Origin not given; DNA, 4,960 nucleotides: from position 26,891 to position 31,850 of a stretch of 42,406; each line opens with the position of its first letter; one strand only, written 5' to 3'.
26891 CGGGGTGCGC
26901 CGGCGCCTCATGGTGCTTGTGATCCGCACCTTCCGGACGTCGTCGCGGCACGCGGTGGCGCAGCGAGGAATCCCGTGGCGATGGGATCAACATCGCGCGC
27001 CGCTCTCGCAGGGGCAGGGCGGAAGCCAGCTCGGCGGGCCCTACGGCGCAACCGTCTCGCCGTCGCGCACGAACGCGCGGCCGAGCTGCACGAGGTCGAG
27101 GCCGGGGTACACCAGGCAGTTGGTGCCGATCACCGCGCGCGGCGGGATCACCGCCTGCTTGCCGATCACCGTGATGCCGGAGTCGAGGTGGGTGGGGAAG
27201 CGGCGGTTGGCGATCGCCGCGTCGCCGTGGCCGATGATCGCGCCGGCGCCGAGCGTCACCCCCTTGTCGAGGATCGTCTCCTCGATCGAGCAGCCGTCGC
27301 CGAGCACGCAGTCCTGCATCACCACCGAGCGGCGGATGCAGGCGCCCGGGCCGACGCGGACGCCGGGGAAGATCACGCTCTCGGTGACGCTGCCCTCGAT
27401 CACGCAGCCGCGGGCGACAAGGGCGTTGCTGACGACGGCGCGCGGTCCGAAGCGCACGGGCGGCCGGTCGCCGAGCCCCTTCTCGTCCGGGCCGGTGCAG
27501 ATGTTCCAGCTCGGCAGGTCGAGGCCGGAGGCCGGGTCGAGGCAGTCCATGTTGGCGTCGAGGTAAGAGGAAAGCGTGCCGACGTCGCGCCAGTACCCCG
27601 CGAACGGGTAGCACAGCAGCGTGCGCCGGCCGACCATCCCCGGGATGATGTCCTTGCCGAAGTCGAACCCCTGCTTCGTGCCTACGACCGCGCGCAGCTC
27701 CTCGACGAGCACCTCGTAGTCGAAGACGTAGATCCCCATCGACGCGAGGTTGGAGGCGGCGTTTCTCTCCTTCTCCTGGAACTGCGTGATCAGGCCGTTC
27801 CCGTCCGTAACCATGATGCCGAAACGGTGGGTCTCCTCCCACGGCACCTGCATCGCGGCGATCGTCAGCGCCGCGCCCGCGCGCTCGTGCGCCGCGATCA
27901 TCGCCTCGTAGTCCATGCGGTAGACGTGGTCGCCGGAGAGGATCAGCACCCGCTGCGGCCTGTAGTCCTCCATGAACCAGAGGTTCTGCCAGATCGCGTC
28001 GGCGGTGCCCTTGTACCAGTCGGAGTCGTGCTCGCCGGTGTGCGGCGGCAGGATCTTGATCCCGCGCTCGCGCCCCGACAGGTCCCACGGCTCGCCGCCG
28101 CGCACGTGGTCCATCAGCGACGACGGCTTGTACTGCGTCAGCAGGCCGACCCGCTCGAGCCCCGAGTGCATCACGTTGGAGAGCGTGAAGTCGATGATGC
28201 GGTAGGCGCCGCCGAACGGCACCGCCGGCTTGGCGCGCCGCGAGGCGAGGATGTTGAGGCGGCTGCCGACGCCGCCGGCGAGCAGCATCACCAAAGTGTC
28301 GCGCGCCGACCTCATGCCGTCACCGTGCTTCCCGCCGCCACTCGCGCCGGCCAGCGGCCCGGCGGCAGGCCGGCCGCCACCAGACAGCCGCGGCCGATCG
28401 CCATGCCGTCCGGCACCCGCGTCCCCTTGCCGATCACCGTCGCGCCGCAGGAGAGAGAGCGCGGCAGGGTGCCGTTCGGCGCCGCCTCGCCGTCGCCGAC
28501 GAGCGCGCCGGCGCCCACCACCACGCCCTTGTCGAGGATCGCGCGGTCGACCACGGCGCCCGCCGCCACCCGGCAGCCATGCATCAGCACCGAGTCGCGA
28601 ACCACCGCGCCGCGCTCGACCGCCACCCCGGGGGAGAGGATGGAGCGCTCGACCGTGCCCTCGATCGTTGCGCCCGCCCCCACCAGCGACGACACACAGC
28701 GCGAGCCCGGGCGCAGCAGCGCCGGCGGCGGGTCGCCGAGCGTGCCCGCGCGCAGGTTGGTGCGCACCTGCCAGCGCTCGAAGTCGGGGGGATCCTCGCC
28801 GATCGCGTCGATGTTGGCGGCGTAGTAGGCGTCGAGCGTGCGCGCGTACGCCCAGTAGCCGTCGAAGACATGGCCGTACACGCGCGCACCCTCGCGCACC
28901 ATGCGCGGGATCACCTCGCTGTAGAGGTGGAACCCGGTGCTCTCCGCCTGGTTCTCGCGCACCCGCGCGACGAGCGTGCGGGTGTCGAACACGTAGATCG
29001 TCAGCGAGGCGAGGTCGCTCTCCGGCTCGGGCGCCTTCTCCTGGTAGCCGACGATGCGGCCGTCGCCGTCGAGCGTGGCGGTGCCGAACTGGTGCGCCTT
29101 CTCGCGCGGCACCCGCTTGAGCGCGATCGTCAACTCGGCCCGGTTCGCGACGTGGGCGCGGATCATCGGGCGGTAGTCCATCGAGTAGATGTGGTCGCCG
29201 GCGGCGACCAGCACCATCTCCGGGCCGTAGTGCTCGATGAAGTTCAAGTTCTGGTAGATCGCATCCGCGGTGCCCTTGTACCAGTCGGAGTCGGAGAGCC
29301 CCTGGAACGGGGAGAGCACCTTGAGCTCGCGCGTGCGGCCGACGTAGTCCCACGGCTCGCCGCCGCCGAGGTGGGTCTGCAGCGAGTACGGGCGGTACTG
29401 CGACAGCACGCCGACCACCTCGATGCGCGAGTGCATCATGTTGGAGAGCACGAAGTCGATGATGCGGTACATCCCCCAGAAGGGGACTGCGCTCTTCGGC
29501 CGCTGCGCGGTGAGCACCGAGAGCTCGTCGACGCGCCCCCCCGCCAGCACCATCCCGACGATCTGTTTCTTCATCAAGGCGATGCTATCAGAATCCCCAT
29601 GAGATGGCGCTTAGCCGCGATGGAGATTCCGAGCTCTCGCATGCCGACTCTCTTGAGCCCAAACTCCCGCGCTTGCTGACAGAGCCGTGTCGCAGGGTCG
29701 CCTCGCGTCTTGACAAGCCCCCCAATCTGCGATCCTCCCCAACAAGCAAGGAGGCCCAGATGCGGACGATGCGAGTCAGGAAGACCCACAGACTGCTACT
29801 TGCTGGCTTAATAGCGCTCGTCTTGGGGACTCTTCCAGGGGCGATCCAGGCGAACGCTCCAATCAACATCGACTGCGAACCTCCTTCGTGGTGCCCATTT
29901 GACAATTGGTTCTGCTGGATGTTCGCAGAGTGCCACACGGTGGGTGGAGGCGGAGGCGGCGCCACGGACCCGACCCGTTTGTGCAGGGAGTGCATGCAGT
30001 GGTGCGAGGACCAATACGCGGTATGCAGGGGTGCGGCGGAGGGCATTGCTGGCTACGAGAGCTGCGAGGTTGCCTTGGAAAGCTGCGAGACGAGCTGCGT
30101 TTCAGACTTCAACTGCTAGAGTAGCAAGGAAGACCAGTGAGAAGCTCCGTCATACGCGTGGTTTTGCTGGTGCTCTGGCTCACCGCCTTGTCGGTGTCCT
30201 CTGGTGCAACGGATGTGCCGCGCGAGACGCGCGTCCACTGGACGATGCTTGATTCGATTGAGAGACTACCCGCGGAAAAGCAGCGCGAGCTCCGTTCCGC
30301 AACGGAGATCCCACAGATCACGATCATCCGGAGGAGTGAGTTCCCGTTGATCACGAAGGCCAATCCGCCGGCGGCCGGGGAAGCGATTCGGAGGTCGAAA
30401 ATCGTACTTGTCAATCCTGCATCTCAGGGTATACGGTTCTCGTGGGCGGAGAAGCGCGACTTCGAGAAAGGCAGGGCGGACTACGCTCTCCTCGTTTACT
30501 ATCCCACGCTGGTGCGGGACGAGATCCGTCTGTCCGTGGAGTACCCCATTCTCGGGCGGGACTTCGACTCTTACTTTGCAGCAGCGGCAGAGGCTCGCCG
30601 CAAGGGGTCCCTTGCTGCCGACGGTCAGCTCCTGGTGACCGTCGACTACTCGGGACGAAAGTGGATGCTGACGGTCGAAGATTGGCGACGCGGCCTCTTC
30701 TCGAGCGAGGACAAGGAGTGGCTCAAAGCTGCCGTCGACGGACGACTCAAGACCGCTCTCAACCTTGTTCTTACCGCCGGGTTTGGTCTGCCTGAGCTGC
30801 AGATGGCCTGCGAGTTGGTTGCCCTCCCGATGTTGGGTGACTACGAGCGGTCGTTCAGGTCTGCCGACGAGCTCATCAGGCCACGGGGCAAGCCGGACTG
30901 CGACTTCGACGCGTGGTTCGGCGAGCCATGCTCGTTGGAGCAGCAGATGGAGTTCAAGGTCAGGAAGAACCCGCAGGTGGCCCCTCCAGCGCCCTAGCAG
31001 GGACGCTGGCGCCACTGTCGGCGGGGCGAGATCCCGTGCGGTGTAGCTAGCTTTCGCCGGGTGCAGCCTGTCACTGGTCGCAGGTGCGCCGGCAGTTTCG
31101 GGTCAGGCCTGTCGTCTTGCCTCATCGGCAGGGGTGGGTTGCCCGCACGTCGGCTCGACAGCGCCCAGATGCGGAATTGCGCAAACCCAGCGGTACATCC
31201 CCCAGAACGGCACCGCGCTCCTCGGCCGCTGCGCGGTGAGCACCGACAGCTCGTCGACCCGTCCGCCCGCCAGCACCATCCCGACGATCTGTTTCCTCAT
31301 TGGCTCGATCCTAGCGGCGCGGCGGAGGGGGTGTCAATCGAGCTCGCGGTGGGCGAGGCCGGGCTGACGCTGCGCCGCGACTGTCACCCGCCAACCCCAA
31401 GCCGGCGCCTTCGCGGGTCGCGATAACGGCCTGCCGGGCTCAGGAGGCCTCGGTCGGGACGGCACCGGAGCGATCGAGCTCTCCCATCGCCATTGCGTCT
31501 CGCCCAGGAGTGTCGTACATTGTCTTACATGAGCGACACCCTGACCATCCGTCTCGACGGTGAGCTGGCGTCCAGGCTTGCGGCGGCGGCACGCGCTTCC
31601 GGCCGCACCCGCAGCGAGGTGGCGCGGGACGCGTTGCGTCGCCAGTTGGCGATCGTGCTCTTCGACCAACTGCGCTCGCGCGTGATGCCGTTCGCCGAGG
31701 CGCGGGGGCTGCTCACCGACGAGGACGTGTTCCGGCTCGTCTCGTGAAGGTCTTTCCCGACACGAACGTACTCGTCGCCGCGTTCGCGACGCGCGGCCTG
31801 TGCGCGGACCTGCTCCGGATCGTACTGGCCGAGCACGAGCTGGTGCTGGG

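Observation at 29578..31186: Low-GC two-gene cassette: secreted Cys/Trp-rich mini-protein with a Gly6 hinge plus a secreted 286-aa partner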

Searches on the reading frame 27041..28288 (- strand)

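Call 5: search_protein_families(library=pfam, proteins=[window:27041-28288:-], max_evalue=0.1)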
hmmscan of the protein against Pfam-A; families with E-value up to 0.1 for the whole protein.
window:27041-28288:- (415 aa): 8 families
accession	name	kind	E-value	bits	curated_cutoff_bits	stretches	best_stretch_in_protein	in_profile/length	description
PF00483.29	NTP_transferase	-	4.7e-57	193.8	21.2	1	1-249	3-242/245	Nucleotidyl transferase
PF24894.1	Hexapep_GlmU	-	6.5e-18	65.2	23.3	1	283-375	13-104/104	GlmU-like, C-terminal hexapeptide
PF25084.1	LbH_EIF2B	-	9.4e-10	38.9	54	1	287-352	20-87/105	EIF2B subunit epsilon LbH domain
PF25247.1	LbH_GLGC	-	3.2e-09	37.3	27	1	328-385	75-134/135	GLGC left-handed parallel beta-helix domain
PF00132.30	Hexapep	-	1.3e-08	34.6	27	3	373-396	8-31/36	Bacterial transferase hexapeptide (six repeats)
PF12804.13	NTP_transf_3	-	0.00093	19.8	27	1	2-147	3-124/160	MobA-like NTP transferase domain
PF07959.18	Fucose_pyrophosphorylase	-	0.031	13.7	34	0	304-357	274-326/418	Fucose pyrophosphorylase domain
PF25087.1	GMPPB_C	-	0.082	13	39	0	287-340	9-59/110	GMPPB C-terminal domain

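Call 6: search_protein_families(library=ncbifam, proteins=[window:27041-28288:-], max_evalue=0.1)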
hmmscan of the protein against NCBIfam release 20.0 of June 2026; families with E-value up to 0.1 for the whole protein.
window:27041-28288:- (415 aa): 31 families (the best 25 are shown)
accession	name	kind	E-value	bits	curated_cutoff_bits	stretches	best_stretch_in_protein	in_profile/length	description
NF003670.0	PRK05293.1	equivalog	2.9e-127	424.7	470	1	1-381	8-375/382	glucose-1-phosphate adenylyltransferase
TIGR02091.1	glgC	equivalog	3.3e-115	385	424.9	1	1-353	4-363/364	glucose-1-phosphate adenylyltransferase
NF001947.0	PRK00725.1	subfamily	1.5e-106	356.7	470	1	1-380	20-419/426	glucose-1-phosphate adenylyltransferase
NF002023.0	PRK00844.1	subfamily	1.4e-97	327.2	458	1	1-380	10-407/408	glucose-1-phosphate adenylyltransferase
NF002772.0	PRK02862.1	equivalog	1.2e-77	261.4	537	3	2-176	8-181/429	glucose-1-phosphate adenylyltransferase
TIGR02092.1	glgD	equivalog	1.8e-59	201.6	236.6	1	10-349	15-351/370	glucose-1-phosphate adenylyltransferase subunit GlgD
NF052502.1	man1P_GTase_Rv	exception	3e-34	118.4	440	1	2-355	5-333/352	mannose-1-phosphate guanylyltransferase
TIGR03992.1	Arch_glmU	subfamily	4.4e-26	91.7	292.1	1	2-352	5-316/393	bifunctional sugar-1-phosphate nucleotidylyltransferase/acetyltransferase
TIGR01208.1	rmlA_long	equivalog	6.9e-22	77.8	320.25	2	1-251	3-236/353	glucose-1-phosphate thymidylyltransferase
NF041173.1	Sug_nt_acttase_Thmprot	equivalog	4.9e-13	48.8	600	1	1-352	4-333/405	bifunctional sugar-1-phosphate nucleotidylyltransferase/acetyltransferase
NF041313.1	UDPGP_AglF_Halo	equivalog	1.7e-12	47.3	400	1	2-194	5-179/234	UTP--glucose-1-phosphate uridylyltransferase AglF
NF010940.0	PRK14360.1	equivalog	6e-10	38.3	602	2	93-199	77-186/452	bifunctional UDP-N-acetylglucosamine diphosphorylase/glucosamine-1-phosphate N-acetyltransferase GlmU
TIGR02623.1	G1P_cyt_trans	equivalog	1.3e-09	37.9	300.25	1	113-240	121-236/255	glucose-1-phosphate cytidylyltransferase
NF010935.0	PRK14355.1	equivalog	6.6e-09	34.9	718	1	111-201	96-190/459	bifunctional UDP-N-acetylglucosamine diphosphorylase/glucosamine-1-phosphate N-acetyltransferase GlmU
NF010934.1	PRK14354.1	equivalog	6.8e-09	34.7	450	1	94-202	74-185/447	bifunctional UDP-N-acetylglucosamine diphosphorylase/glucosamine-1-phosphate N-acetyltransferase GlmU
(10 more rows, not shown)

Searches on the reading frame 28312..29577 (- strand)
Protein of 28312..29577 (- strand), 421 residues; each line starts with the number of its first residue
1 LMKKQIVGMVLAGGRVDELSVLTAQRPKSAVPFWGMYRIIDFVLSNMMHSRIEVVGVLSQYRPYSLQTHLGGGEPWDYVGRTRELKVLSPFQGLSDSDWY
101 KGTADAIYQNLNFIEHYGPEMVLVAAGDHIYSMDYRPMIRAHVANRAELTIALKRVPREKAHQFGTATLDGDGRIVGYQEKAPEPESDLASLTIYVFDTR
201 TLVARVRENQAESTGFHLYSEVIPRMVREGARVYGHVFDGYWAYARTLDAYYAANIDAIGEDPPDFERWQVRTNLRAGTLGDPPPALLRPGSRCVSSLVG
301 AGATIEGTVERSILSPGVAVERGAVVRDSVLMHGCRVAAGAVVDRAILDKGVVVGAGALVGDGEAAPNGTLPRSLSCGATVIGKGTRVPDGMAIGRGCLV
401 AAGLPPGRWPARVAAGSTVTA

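Call 5: search_protein_families(library=pfam, proteins=[window:28312-29577:-], max_evalue=0.1)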
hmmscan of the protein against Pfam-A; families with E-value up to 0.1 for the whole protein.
window:28312-29577:- (421 aa): 7 families
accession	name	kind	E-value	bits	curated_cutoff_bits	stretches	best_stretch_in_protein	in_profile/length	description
PF00483.29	NTP_transferase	-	9.9e-40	137.1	21.2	1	8-255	2-239/245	Nucleotidyl transferase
PF24894.1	Hexapep_GlmU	-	2.9e-16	59.9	23.3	1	293-362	15-85/104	GlmU-like, C-terminal hexapeptide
PF25084.1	LbH_EIF2B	-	1.8e-07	31.6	54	1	297-363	22-90/105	EIF2B subunit epsilon LbH domain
PF25247.1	LbH_GLGC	-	0.0022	18.4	27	0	337-392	76-134/135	GLGC left-handed parallel beta-helix domain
PF00132.30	Hexapep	-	0.0087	16.2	27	1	329-361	2-35/36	Bacterial transferase hexapeptide (six repeats)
PF07959.18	Fucose_pyrophosphorylase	-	0.034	13.5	34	1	320-367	281-328/418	Fucose pyrophosphorylase domain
PF11574.13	Rpf1_C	-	0.042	15.1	21.2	1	201-259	28-86/88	Resuscitation-promoting factor Rpf1, C-terminal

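Call 6: search_protein_families(library=ncbifam, proteins=[window:28312-29577:-], max_evalue=0.1)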
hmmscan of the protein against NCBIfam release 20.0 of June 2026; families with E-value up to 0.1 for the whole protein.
window:28312-29577:- (421 aa): 20 families
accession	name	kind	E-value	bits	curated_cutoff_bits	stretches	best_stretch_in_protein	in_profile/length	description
NF003670.0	PRK05293.1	equivalog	2.3e-103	346.1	470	1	2-366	1-364/382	glucose-1-phosphate adenylyltransferase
TIGR02091.1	glgC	equivalog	1.1e-95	320.8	424.9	1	7-360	2-362/364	glucose-1-phosphate adenylyltransferase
NF002023.0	PRK00844.1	subfamily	7.1e-86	288.6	458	1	2-386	3-406/408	glucose-1-phosphate adenylyltransferase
NF001947.0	PRK00725.1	subfamily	8.4e-81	271.9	470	1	3-363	14-396/426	glucose-1-phosphate adenylyltransferase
NF002772.0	PRK02862.1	equivalog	4e-58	197.1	537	2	4-183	2-180/429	glucose-1-phosphate adenylyltransferase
TIGR02092.1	glgD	equivalog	1.9e-57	195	236.6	1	5-357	2-351/370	glucose-1-phosphate adenylyltransferase subunit GlgD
NF052502.1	man1P_GTase_Rv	exception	8.5e-33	113.7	440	1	9-360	4-330/352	mannose-1-phosphate guanylyltransferase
TIGR01208.1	rmlA_long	equivalog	1.3e-16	60.4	320.25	1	8-361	2-332/353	glucose-1-phosphate thymidylyltransferase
TIGR03992.1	Arch_glmU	subfamily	9.8e-15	54.3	292.1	1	9-242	4-211/393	bifunctional sugar-1-phosphate nucleotidylyltransferase/acetyltransferase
NF041313.1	UDPGP_AglF_Halo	equivalog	2.6e-13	50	400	1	8-241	3-217/234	UTP--glucose-1-phosphate uridylyltransferase AglF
TIGR01207.1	rmlA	equivalog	1.7e-06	27.4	360.65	1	8-202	2-180/286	glucose-1-phosphate thymidylyltransferase RfbA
NF041173.1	Sug_nt_acttase_Thmprot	equivalog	2.6e-06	26.6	600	1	9-229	4-199/405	bifunctional sugar-1-phosphate nucleotidylyltransferase/acetyltransferase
NF012024.0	PRK15480.1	equivalog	6.2e-06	25.5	588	1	6-213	4-193/292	glucose-1-phosphate thymidylyltransferase RfbA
NF010935.0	PRK14355.1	equivalog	0.00023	19.9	718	1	102-361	80-336/459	bifunctional UDP-N-acetylglucosamine diphosphorylase/glucosamine-1-phosphate N-acetyltransferase GlmU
NF050158.1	CarbAnhydGPos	equivalog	0.00094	18.9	250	1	318-371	71-131/172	gamma carbonic anhydrase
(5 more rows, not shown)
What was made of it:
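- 28312..29577 (-): Intact GlgC/GlgD-like nucleotidyltransferase gene (421 aa), the host gene whose 5' end is duplicated. It is not part of the cassette. NCBIfam glgC models score 321-346 bits, below their equivalog cut-offs (calls 5, 6).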

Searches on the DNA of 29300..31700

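Call 65: search_rna_families(source=window, start=29300, end=31700, threshold=evalue, max_evalue=1)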
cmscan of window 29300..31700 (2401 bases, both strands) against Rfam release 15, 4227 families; matches with E-value up to 1: 1.
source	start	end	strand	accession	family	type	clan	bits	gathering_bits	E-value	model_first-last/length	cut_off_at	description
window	30972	31032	+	RF01532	TB10Cs3H2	Gene; snRNA; snoRNA; HACA-box;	-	23.6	45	0.26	1-69/69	no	Trypanosomatid snoRNA TB10Cs3H2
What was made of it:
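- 30998..31186 (+): Right non-coding end of the cassette. No Rfam match (call 65).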
